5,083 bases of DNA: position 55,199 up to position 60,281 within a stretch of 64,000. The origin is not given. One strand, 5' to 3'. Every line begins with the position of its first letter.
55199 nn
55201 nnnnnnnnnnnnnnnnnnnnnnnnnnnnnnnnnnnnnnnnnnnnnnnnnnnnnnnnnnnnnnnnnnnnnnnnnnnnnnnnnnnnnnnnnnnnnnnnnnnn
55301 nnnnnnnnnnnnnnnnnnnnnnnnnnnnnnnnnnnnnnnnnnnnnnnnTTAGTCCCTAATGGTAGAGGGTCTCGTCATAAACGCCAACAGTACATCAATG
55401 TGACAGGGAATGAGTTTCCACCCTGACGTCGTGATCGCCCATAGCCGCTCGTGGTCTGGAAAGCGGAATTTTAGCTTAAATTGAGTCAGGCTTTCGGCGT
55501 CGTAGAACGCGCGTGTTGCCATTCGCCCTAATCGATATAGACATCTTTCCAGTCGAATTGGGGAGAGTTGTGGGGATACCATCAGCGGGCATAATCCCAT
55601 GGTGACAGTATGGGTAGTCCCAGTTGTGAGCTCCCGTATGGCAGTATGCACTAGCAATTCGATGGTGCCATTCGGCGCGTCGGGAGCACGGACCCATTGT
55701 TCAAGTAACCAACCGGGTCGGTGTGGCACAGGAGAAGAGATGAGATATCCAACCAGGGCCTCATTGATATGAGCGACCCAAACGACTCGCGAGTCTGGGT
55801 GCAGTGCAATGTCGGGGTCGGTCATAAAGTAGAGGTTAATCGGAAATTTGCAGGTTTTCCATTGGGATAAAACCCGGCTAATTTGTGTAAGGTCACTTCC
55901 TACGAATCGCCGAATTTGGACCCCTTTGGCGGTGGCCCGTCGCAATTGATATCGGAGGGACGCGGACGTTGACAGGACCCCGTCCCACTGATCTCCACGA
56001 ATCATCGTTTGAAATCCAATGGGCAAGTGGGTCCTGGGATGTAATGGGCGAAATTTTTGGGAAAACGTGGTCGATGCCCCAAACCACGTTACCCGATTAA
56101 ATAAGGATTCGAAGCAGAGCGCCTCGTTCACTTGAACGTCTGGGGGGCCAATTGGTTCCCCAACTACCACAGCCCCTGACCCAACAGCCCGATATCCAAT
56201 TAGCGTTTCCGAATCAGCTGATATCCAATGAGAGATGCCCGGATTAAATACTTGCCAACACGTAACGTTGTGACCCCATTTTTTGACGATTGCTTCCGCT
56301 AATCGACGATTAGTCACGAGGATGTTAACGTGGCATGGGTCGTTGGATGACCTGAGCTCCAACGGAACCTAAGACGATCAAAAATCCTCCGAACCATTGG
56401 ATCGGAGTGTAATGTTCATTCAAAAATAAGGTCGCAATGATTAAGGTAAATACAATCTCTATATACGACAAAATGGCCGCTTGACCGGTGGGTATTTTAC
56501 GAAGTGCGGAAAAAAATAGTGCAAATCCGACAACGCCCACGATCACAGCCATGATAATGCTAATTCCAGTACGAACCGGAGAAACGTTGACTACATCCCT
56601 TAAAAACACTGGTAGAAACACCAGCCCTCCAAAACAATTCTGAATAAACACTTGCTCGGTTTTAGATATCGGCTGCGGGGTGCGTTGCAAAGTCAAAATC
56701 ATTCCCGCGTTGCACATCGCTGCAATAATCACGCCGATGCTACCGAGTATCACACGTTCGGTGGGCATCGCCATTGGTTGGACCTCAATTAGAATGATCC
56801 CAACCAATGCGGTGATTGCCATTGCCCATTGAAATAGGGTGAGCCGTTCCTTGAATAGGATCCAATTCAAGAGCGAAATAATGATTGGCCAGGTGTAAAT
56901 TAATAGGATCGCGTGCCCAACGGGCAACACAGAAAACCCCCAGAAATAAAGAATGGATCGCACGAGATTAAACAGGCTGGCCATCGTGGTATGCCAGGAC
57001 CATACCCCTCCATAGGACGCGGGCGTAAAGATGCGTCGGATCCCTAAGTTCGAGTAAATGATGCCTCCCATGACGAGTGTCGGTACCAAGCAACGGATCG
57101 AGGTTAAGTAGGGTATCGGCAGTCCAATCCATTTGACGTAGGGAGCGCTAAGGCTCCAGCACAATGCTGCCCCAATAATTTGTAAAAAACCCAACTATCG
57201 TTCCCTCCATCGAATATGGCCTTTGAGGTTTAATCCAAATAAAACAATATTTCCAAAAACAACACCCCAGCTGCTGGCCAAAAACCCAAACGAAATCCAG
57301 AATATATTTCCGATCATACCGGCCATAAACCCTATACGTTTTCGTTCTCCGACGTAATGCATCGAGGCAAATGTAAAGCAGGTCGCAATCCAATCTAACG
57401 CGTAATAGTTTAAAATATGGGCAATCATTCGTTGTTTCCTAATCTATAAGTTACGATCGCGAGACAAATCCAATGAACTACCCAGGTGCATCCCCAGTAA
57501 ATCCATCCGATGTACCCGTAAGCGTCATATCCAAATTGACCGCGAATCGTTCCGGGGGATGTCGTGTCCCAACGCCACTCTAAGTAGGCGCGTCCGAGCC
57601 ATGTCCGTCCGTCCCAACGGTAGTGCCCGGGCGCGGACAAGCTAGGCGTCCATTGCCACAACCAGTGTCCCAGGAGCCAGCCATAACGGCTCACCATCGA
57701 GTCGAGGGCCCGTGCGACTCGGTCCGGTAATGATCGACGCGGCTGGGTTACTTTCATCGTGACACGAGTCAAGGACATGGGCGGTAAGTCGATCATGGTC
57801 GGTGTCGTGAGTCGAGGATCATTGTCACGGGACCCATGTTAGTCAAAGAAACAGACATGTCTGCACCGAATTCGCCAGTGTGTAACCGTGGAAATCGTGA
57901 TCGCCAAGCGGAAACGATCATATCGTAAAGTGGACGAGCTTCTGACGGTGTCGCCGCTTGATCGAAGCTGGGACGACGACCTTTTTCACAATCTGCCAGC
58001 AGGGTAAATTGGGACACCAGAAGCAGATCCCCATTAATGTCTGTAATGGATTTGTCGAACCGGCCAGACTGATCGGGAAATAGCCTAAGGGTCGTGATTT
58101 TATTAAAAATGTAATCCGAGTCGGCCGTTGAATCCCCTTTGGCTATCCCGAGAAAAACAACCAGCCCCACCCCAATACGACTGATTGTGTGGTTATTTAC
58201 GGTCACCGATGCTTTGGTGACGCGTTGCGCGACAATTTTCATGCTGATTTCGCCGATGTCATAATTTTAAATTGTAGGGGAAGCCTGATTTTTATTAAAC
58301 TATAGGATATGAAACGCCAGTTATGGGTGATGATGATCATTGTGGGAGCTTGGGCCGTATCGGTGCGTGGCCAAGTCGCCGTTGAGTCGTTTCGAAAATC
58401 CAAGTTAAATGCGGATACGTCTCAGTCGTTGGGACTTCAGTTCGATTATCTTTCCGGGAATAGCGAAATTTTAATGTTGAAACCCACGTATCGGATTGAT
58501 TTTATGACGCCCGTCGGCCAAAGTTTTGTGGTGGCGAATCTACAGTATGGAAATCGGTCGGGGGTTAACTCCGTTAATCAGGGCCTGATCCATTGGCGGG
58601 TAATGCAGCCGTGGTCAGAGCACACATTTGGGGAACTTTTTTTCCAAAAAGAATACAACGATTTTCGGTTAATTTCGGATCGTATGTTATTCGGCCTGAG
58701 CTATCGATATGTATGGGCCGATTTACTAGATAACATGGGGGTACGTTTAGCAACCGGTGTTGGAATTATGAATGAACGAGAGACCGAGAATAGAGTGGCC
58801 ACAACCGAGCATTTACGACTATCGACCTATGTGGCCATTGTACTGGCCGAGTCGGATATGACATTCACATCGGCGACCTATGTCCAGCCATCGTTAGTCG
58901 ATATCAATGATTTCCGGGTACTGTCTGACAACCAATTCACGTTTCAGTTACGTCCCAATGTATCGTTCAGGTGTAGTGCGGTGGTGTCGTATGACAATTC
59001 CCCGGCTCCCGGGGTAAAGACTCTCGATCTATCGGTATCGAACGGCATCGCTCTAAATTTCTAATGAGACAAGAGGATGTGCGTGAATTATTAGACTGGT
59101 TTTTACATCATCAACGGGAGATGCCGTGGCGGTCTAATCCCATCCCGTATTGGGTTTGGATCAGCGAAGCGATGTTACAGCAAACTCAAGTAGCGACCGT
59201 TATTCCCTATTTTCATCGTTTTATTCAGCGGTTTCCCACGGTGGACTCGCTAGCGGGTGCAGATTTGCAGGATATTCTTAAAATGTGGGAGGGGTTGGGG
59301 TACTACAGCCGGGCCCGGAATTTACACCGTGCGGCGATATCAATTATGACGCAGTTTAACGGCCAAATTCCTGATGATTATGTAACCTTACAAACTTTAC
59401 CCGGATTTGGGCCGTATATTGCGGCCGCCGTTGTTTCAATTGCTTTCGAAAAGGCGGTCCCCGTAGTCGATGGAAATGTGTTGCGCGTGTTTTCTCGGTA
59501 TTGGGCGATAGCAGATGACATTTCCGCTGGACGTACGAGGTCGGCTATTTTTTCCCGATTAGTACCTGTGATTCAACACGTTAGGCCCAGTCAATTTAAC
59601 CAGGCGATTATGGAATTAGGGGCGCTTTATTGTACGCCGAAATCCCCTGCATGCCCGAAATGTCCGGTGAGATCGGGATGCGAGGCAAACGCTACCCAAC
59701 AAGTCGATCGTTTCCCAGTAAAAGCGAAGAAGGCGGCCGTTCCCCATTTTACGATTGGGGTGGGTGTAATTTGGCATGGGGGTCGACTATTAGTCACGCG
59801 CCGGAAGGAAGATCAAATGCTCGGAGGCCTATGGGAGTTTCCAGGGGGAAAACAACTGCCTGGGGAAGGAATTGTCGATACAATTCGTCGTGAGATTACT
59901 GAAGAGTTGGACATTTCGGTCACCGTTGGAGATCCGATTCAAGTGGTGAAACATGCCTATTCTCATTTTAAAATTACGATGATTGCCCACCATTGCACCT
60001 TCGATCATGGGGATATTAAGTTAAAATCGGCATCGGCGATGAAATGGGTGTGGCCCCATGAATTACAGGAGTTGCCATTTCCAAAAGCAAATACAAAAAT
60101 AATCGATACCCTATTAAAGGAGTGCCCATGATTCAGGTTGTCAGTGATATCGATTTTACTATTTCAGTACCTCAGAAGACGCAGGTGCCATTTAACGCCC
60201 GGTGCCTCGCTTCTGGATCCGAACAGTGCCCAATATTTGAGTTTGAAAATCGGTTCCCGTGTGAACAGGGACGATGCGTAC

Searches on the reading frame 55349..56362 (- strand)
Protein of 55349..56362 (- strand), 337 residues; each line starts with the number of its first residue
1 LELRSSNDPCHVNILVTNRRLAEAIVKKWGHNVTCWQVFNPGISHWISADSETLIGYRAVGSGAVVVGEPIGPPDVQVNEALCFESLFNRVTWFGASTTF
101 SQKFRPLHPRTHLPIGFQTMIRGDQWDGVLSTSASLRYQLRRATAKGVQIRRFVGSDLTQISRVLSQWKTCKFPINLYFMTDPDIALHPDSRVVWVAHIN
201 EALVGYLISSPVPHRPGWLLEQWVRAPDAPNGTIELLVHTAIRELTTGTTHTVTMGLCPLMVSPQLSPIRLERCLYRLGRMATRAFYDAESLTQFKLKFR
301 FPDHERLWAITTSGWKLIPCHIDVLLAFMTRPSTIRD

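Call 75: search_protein_families(library=pfam, proteins=[window:55349-56362:-], max_evalue=0.00001)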
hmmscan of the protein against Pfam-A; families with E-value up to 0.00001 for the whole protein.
window:55349-56362:- (337 aa): 1 family
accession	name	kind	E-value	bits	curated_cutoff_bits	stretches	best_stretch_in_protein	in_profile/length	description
PF09924.15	LPG_synthase_C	-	1.2e-15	57.8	27.5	1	27-308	5-295/298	Phosphatidylglycerol lysyltransferase, C-terminal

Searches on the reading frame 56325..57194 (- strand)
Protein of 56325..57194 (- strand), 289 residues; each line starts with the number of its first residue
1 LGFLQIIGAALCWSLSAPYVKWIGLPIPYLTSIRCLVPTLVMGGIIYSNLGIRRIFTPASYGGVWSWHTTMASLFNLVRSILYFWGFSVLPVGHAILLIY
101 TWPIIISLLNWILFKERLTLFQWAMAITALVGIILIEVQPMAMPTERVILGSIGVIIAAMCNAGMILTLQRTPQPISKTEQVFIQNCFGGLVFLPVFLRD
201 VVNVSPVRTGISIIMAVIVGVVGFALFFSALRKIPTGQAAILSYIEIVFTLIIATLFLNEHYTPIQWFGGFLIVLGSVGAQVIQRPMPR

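Call 75: search_protein_families(library=pfam, proteins=[window:56325-57194:-], max_evalue=0.00001)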
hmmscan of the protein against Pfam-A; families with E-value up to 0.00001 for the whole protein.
window:56325-57194:- (289 aa): 1 family
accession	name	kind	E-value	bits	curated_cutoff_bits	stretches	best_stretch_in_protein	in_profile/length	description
PF00892.27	EamA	-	2.6e-34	118.9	28.2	2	150-278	2-131/135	EamA-like transporter family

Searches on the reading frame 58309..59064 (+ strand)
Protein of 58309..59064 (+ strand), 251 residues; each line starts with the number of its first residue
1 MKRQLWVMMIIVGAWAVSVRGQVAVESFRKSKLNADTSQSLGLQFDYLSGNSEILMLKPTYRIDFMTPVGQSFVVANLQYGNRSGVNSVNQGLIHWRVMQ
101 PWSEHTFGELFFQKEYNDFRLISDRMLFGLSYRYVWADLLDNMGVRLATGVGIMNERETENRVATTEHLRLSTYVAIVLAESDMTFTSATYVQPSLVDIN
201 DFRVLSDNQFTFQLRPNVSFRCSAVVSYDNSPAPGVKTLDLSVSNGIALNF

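Call 75: search_protein_families(library=pfam, proteins=[window:58309-59064:+], max_evalue=0.00001)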
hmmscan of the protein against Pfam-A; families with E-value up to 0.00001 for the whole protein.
window:58309-59064:+ (251 aa): 1 family
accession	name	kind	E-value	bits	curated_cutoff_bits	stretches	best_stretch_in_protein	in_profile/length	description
PF04338.18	DUF481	-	1.1e-11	45.6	21.1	1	75-248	35-207/210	Protein of unknown function, DUF481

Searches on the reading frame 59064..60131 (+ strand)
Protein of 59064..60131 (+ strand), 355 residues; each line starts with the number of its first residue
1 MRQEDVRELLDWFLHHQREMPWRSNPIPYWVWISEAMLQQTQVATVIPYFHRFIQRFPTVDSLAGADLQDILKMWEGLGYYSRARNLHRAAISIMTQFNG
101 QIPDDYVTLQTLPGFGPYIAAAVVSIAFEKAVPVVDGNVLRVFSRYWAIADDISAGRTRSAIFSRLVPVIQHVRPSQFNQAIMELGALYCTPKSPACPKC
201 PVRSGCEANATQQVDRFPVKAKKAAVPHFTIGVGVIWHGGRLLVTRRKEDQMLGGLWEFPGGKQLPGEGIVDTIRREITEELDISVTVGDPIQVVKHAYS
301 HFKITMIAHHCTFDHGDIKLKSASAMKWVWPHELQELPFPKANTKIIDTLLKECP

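Call 75: search_protein_families(library=pfam, proteins=[window:59064-60131:+], max_evalue=0.00001)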
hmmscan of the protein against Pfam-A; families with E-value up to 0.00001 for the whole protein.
window:59064-60131:+ (355 aa): 3 families
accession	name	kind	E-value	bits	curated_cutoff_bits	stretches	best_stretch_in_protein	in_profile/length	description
PF14815.12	NUDIX_4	-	1.1e-27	96.5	35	1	233-348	2-112/113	NUDIX domain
PF00730.31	HhH-GPD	-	4.3e-21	75.7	26.2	1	33-160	1-100/108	HhH-GPD superfamily base excision DNA repair protein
PF00293.34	NUDIX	-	3e-12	47.1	21.1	1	231-348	4-132/134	NUDIX domain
